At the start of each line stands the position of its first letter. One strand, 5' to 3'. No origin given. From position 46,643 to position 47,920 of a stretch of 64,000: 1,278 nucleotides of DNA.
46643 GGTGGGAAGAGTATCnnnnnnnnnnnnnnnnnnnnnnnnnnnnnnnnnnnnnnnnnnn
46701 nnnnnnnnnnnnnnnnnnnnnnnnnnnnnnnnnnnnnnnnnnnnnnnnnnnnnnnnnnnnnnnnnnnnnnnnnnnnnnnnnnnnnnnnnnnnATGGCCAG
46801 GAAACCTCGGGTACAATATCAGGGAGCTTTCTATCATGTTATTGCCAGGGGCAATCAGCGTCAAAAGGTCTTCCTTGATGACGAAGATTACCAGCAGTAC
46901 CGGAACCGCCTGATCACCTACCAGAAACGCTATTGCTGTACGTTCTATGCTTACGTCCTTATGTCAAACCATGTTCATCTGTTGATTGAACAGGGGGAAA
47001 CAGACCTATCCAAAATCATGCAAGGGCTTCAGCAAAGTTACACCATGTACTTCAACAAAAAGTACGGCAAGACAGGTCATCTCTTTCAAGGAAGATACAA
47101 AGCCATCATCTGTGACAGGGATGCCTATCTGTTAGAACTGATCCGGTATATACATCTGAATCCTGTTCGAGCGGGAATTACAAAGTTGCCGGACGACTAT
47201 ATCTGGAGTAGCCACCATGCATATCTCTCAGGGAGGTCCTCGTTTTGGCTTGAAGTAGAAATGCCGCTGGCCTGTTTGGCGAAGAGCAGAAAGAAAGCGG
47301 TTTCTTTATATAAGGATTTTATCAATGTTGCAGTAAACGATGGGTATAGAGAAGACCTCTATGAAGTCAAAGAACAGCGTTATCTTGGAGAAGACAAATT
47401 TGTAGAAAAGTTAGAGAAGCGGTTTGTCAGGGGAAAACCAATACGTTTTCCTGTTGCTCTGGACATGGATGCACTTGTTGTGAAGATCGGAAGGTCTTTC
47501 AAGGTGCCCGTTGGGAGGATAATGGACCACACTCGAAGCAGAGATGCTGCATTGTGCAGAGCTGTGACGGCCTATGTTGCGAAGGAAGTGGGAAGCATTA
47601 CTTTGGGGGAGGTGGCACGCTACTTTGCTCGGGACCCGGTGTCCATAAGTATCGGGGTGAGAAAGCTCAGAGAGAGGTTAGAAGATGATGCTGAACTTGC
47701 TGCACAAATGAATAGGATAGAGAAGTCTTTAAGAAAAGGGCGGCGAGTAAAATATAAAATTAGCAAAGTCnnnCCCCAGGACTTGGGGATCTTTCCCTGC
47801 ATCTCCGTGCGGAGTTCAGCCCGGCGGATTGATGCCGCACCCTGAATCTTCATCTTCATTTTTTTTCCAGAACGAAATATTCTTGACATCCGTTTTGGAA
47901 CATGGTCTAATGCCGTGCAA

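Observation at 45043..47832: A 2.7-kb low-GC insertion is bounded by a 47-nt direct repeat that duplicates the 3' end of the MetE-like gene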

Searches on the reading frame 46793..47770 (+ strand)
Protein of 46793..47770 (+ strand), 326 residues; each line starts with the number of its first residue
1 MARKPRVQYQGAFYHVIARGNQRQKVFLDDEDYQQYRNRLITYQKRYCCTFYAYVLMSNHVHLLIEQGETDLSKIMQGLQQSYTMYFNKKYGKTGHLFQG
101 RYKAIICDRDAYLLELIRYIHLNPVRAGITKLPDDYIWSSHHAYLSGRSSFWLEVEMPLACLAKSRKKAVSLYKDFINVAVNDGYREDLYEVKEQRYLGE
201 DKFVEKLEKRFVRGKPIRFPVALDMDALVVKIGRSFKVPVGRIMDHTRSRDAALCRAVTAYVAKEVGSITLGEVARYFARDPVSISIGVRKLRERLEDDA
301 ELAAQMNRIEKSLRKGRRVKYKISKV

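Call 8: search_protein_families(library=pfam, proteins=[window:46793-47770:+], max_evalue=0.01)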
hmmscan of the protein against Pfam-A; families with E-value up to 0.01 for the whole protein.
window:46793-47770:+ (326 aa): 2 families
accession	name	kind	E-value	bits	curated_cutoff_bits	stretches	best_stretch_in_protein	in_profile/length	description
PF01797.21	Y1_Tnp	-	2.8e-17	63.4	23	1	13-121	6-119/121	Transposase IS200 like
PF08299.17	Bac_DnaA_C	-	5.7e-06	26.7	31.5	1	231-289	7-66/69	Bacterial dnaA protein helix-turn-helix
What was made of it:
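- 46729..47781 (+): Complete TIRtron: 31-nt terminal inverted repeats (46729-46759 and 47751-47781, starting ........) around the TIRYT gene (46793-47773, 326 aa; Y1_Tnp plus a DnaA_C-like HTH). Pfam Y1_Tnp 63.4 bits and Bac_DnaA_C 26.7 bits (call 8).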

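Call 9: search_protein_families(library=ncbifam, proteins=[window:46793-47770:+], max_evalue=0.01)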
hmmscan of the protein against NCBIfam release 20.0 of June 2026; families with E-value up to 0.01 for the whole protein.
window:46793-47770:+ (326 aa): 7 families
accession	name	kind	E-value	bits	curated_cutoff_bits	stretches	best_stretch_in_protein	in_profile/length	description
NF047646.1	REP_Tyr_transpos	equivalog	1.3e-23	83.5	80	1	4-139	2-146/146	REP-associated tyrosine transposase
TIGR00362.1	DnaA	equivalog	7.8e-09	35.1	343.9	1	223-313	346-437/437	chromosomal replication initiator protein DnaA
NF001154.0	PRK00149.3-3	equivalog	2e-06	27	410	1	223-315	366-460/462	chromosomal replication initiator protein DnaA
NF009087.0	PRK12422.1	equivalog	5.6e-05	22.5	657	1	223-315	352-445/455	chromosomal replication initiator protein DnaA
NF033573.1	transpos_IS200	equivalog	0.00012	22.3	55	1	13-93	12-92/126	IS200/IS605 family transposase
NF007369.0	PRK09867.1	equivalog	0.00092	19.2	353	1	40-107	48-116/209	hypothetical protein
NF004686.0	PRK06030.1-1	equivalog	0.001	19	148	1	225-311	52-138/151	hypothetical protein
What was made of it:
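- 46729..47781 (+): NF047646 REP_Tyr_transpos 83.5 bits against a cut-off of 80 (call 9).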

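Call 30: find_homologous_proteins(query=window:46793-47770:+)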
Query window:46793-47770:+ (326 aa): 7836 proteins with E <= 0.001 among 8000 candidates; the best 120 are listed.
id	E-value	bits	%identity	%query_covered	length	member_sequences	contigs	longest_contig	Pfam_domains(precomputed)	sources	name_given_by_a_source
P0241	2.6e-215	732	100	100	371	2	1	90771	PF08299.18,PF01797.22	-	-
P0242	3.6e-169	580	79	100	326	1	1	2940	PF08299.18,PF01797.22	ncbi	-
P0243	7.2e-160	550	75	100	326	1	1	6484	PF08299.18,PF01797.22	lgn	-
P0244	6.6e-158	543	75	100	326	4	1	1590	PF08299.18,PF01797.22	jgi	-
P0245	5.2e-142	491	68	100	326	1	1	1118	PF08299.18,PF01797.22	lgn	-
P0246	8.1e-140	484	67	98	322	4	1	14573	PF08299.18,PF01797.22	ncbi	ncbi:MAG: hypothetical protein COW52_12170, partial [Nitrospirae bacterium CG17_big_fil_post_rev_8_2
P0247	1.3e-131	457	65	97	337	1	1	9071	PF08299.18,PF01797.22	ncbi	-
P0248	2.5e-127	443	80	77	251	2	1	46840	PF08299.18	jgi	jgi:hypothetical protein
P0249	1.6e-126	440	60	100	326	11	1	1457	PF08299.18,PF01797.22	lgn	-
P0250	1.1e-116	408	57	100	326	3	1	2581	PF08299.18,PF01797.22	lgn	-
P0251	1.8e-115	404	56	100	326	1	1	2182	PF08299.18,PF01797.22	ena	-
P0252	4.9e-115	402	58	100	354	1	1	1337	PF08299.18,PF01797.22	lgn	-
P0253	1.1e-114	401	56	100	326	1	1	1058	PF08299.18,PF01797.22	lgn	-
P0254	4.5e-112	393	55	100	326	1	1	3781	PF08299.18,PF01797.22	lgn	-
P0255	3.3e-110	386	55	100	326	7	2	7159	PF08299.18,PF01797.22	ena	-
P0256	8.6e-110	385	54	100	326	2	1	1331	PF08299.18,PF01797.22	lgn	-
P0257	2.1e-98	348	50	100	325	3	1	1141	PF08299.18,PF01797.22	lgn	-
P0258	3.9e-98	347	48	100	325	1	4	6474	PF08299.18,PF01797.22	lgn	-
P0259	1.1e-95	339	50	98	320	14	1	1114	PF08299.18,PF01797.22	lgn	-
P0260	2.3e-95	338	50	95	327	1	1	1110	PF08299.18,PF01797.22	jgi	jgi:REP element-mobilizing transposase RayT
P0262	1.3e-93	332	50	99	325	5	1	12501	PF08299.18,PF01797.22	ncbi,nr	ncbi:MAG: transposase [candidate division NC10 bacterium]|nr:transposase [candidate division NC10 ba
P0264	1.7e-92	328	49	100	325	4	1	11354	PF08299.18,PF01797.22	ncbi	-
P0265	2.0e-92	328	48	99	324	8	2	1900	PF08299.18,PF01797.22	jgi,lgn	jgi:putative transposase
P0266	3.7e-92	327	48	97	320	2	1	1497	PF08299.18,PF01797.22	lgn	-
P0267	4.9e-92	327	49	97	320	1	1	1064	PF08299.18,PF01797.22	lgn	-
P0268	5.4e-92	327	49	100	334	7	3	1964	PF08299.18,PF01797.22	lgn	-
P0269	1.9e-91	325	48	97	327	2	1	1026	PF08299.18,PF01797.22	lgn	-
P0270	2.6e-91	324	49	100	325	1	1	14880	PF08299.18,PF01797.22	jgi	-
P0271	3.4e-91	324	47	96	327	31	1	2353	PF08299.18,PF01797.22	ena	-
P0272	7.8e-91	323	48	95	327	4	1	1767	PF08299.18,PF01797.22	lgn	-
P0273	1.2e-90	322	48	97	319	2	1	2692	PF08299.18,PF01797.22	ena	-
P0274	1.6e-90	322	48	97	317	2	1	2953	PF08299.18,PF01797.22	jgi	jgi:REP element-mobilizing transposase RayT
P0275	1.9e-90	322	49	98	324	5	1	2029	PF08299.18,PF01797.22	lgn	-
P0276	2.1e-90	321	49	97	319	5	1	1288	PF08299.18,PF01797.22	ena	-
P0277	2.1e-90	321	47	97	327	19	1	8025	PF08299.18,PF01797.22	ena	-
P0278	4.5e-90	320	48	100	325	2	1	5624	PF08299.18,PF01797.22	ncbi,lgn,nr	ncbi:MAG TPA: transposase [Candidatus Binatia bacterium]|nr:transposase [Candidatus Binatia bacteriu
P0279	4.5e-90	320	47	98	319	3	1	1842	PF08299.18,PF01797.22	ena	-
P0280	4.9e-90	320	48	97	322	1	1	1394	PF08299.18,PF01797.22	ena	-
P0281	4.9e-90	320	47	99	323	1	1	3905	PF08299.18,PF01797.22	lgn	-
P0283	9.1e-90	319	49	97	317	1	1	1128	PF08299.18,PF01797.22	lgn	-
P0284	1.8e-89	318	45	97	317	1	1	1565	PF08299.18,PF01797.22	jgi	-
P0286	3.4e-89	317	47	99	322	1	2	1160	PF08299.18,PF01797.22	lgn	-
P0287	4.1e-89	317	50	98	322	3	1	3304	PF08299.18,PF01797.22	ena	-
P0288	4.5e-89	317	46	98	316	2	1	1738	PF08299.18,PF01797.22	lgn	-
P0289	6.4e-89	317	46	95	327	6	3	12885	PF08299.18,PF01797.22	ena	-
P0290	7.1e-89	316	48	97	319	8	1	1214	PF08299.18,PF01797.22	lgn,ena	-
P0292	8.3e-89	316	46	100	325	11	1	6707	PF08299.18,PF01797.22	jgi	jgi:REP element-mobilizing transposase RayT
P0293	1.1e-88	316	49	99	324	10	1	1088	PF08299.18,PF01797.22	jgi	-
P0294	1.2e-88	316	47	100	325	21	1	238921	PF08299.18,PF01797.22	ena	-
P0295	1.2e-88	316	47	95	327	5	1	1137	PF08299.18,PF01797.22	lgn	-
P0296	1.4e-88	315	47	98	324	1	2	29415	PF08299.18,PF01797.22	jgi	jgi:putative transposase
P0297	1.6e-88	315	45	97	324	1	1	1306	PF08299.18,PF01797.22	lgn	-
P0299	2.0e-88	315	47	99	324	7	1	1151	PF08299.18,PF01797.22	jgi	-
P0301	2.7e-88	314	48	98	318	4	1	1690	PF08299.18,PF01797.22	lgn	-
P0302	2.9e-88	314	47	95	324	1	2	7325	PF08299.18,PF01797.22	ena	-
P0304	6.6e-88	313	47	94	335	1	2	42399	PF08299.18,PF01797.22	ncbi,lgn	-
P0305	7.2e-88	313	46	97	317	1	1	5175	PF08299.18,PF01797.22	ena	-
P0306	8.5e-88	313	48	100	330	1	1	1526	PF08299.18,PF01797.22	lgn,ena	-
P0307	1.2e-87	312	46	98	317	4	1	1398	PF08299.18,PF01797.22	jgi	jgi:putative transposase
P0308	1.5e-87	312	46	97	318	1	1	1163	PF08299.18,PF01797.22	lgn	-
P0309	1.6e-87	312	48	97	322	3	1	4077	PF08299.18,PF01797.22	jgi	jgi:putative transposase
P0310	1.7e-87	312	47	97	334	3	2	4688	PF08299.18,PF01797.22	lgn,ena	-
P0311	2.0e-87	312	46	97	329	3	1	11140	PF08299.18,PF01797.22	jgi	jgi:putative transposase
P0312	2.1e-87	312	47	97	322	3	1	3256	PF08299.18,PF01797.22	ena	-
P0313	2.2e-87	312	53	83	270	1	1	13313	PF08299.18,PF01797.22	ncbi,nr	ncbi:MAG: transposase [Deltaproteobacteria bacterium]|nr:transposase [Deltaproteobacteria bacterium]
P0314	2.3e-87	311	47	99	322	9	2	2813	PF08299.18,PF01797.22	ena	-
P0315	2.4e-87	311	47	99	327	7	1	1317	PF08299.18,PF01797.22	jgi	jgi:REP element-mobilizing transposase RayT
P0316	2.5e-87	311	47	100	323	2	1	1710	PF08299.18,PF01797.22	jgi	-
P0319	3.2e-87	311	46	99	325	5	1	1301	PF08299.18,PF01797.22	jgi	jgi:REP element-mobilizing transposase RayT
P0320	3.6e-87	311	45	100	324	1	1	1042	PF08299.18,PF01797.22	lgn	-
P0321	3.7e-87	311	45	100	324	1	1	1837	PF08299.18,PF01797.22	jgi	jgi:putative transposase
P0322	3.9e-87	311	47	100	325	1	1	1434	PF08299.18,PF01797.22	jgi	jgi:putative transposase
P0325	4.9e-87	310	46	100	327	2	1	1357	PF08299.18,PF01797.22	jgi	jgi:REP element-mobilizing transposase RayT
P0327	7.6e-87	310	48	97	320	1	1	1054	PF08299.18,PF01797.22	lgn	-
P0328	8.0e-87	310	46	96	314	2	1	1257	PF08299.18,PF01797.22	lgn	-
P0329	1.3e-86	309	46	98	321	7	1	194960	PF08299.18,PF01797.22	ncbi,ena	-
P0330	1.3e-86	309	48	99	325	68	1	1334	PF08299.18,PF01797.22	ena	-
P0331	1.4e-86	309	47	95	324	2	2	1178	PF08299.18,PF01797.22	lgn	-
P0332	1.5e-86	309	44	99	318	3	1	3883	PF08299.18,PF01797.22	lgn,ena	-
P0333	1.6e-86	309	47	97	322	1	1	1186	PF08299.18,PF01797.22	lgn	-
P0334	1.7e-86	309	47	95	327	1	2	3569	PF08299.18,PF01797.22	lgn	-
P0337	1.7e-86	309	47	98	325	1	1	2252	PF08299.18,PF01797.22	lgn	-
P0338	1.7e-86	309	46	99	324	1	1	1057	PF08299.18,PF01797.22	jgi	jgi:putative transposase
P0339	2.1e-86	308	46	98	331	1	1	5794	PF08299.18,PF01797.22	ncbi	-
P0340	2.2e-86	308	49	97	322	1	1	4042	PF08299.18,PF01797.22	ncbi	-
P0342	2.8e-86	308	45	97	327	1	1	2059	PF08299.18,PF01797.22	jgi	jgi:putative transposase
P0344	3.5e-86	308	46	99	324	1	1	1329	PF08299.18,PF01797.22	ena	-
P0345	3.7e-86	307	47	98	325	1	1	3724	PF08299.18,PF01797.22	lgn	-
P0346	3.8e-86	307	47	100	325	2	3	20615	PF08299.18,PF01797.22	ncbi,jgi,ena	-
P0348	4.8e-86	307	45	98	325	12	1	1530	PF08299.18,PF01797.22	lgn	-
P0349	4.9e-86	307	45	98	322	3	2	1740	PF08299.18,PF01797.22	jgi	jgi:REP-associated tyrosine transposase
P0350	5.1e-86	307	44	99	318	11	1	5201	PF08299.18,PF01797.22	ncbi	-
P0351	5.1e-86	307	45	99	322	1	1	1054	PF08299.18,PF01797.22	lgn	-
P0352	5.3e-86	307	48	98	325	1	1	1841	PF08299.18,PF01797.22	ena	-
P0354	8.2e-86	306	46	99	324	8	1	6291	PF08299.18,PF01797.22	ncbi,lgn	-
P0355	1.1e-85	306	46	99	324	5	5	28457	PF08299.18,PF01797.22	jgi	jgi:REP element-mobilizing transposase RayT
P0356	1.2e-85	306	46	98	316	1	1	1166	PF08299.18,PF01797.22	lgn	-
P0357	1.3e-85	306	45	100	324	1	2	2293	PF08299.18,PF01797.22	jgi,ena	-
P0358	1.4e-85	306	45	100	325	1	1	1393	PF08299.18,PF01797.22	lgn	-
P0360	1.7e-85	305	47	95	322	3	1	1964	PF08299.18,PF01797.22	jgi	-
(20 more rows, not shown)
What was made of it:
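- On TIRtron / TIRYT (RAYT subclass 2.1.2): Most close homologues carry the precomputed PF08299 mark (call 30).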

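Call 32: find_encoding_contigs(protein=P0242, flank=10000)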
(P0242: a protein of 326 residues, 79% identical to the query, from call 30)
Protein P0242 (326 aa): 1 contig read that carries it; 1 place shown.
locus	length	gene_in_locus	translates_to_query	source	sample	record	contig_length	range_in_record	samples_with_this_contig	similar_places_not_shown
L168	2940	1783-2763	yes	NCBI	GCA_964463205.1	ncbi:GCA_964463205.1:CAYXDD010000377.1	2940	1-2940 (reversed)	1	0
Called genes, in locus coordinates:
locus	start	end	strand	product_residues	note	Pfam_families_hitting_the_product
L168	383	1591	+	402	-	PF00754:F5_F8_type_C, PF22633:F5_F8_type_C_2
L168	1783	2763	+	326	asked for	PF01797:Y1_Tnp, PF08299:Bac_DnaA_C (weak)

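Call 33: find_encoding_contigs(protein=P0243, flank=10000)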
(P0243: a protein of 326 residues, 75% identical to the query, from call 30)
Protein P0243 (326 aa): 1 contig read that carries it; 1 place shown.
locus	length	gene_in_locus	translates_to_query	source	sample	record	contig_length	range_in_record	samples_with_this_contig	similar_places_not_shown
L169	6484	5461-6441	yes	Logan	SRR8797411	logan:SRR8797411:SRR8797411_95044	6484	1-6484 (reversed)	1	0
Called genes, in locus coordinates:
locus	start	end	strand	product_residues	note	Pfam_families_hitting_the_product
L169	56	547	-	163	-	PF01257:2Fe-2S_thioredx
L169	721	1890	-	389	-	PF00346:Complex1_49kDa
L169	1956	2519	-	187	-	PF00329:Complex1_30kDa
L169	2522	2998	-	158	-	PF01058:Oxidored_q6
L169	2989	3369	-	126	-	PF00507:Oxidored_q4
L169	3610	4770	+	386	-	PF00072:Response_reg, PF00512:HisKA, PF02518:HATPase_c (weak)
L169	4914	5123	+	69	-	PF15919:HicB_lk_antitox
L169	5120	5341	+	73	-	PF07927:HicA_toxin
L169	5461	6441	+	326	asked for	PF01797:Y1_Tnp, PF08299:Bac_DnaA_C (weak)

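Call 34: find_encoding_contigs(protein=P0248, flank=10000)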
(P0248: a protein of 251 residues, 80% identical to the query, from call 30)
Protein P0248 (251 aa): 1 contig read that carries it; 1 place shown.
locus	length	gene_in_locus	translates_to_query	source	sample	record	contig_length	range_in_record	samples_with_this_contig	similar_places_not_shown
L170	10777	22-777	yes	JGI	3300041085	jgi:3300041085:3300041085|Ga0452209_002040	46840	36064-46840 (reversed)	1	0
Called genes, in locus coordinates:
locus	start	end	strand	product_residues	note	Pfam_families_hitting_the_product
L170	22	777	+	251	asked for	PF08299:Bac_DnaA_C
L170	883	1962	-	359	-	PF00933:Glyco_hydro_3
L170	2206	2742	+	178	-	PF13717:Zn_ribbon_4, PF13719:Zn_ribbon_5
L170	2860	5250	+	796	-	PF00912:Transgly, PF17092:PCB_OB, PF00575:S1, PF00905:Transpeptidase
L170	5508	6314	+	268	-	PF02630:SCO1-SenC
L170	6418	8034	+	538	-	PF00115:COX1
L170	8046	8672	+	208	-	PF00510:COX3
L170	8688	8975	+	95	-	PF03626:COX4_pro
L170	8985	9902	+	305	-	PF02790:COX2_TM, PF13473:Cupredoxin_1 (weak), PF00116:COX2, PF00034:Cytochrom_C (weak)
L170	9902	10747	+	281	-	PF01040:UbiA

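Call 41: search_protein_families(library=padloc, proteins=[window:46793-47770:+], max_evalue=0.1)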
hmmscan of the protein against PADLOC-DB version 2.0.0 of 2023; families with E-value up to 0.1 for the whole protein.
window:46793-47770:+ (326 aa): 0 families

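Call 69: search_solved_structures(query=window:46793-47770:+, max_evalue=0.01, show_alignments=1)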
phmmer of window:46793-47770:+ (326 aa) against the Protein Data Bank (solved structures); distinct sequences matched with E-value up to 0.01: 1.
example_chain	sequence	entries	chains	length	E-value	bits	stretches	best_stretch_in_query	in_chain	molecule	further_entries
4er8_A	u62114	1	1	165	0.0013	21.5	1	11-144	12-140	TnpArep for protein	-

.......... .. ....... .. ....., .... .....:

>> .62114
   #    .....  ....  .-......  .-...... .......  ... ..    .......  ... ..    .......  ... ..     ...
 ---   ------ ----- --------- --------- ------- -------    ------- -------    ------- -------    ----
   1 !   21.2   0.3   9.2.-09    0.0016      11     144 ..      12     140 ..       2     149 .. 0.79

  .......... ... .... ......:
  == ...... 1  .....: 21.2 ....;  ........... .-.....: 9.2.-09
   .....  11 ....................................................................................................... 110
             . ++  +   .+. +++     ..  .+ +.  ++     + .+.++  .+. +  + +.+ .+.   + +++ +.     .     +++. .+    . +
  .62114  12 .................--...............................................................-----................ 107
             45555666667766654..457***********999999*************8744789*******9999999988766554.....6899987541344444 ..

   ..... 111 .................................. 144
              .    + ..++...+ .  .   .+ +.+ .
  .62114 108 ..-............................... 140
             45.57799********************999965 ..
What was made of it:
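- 46729..47781 (+): The HUH motif and catalytic Tyr align with E. coli TnpA-REP, 4ER8 (call 69).
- On TIRtron / TIRYT (RAYT subclass 2.1.2): The HVH motif and the YIHLNPV tyrosine align with E. coli TnpA-REP 4ER8 (call 69).
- The TIRYT gene is intact, with the HUH motif and the catalytic Tyr (calls 8, 9, 69).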

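Call 72: list_cluster_members(proteins=[P0241, P0121, P0001, P0002, P0003])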
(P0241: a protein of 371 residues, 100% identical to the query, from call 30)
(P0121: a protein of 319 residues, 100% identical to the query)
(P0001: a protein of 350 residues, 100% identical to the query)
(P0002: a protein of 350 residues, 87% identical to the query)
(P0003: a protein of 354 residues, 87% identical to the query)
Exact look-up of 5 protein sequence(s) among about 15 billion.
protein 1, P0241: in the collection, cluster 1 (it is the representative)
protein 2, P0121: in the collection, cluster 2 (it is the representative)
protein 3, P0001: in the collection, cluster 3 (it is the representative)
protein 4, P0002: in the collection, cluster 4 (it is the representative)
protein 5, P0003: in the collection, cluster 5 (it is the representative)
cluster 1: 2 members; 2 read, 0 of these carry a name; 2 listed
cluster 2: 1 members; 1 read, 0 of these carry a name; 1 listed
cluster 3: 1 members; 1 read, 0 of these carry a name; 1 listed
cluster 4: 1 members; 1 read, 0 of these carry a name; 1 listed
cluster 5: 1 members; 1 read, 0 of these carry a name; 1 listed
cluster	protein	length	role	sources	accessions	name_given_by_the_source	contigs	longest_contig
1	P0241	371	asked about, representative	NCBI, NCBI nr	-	-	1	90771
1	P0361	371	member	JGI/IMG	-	-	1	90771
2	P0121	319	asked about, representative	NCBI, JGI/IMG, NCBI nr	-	-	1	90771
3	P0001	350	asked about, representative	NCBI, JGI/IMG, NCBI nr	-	-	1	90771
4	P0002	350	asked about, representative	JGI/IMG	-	-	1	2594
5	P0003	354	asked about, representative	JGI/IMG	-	-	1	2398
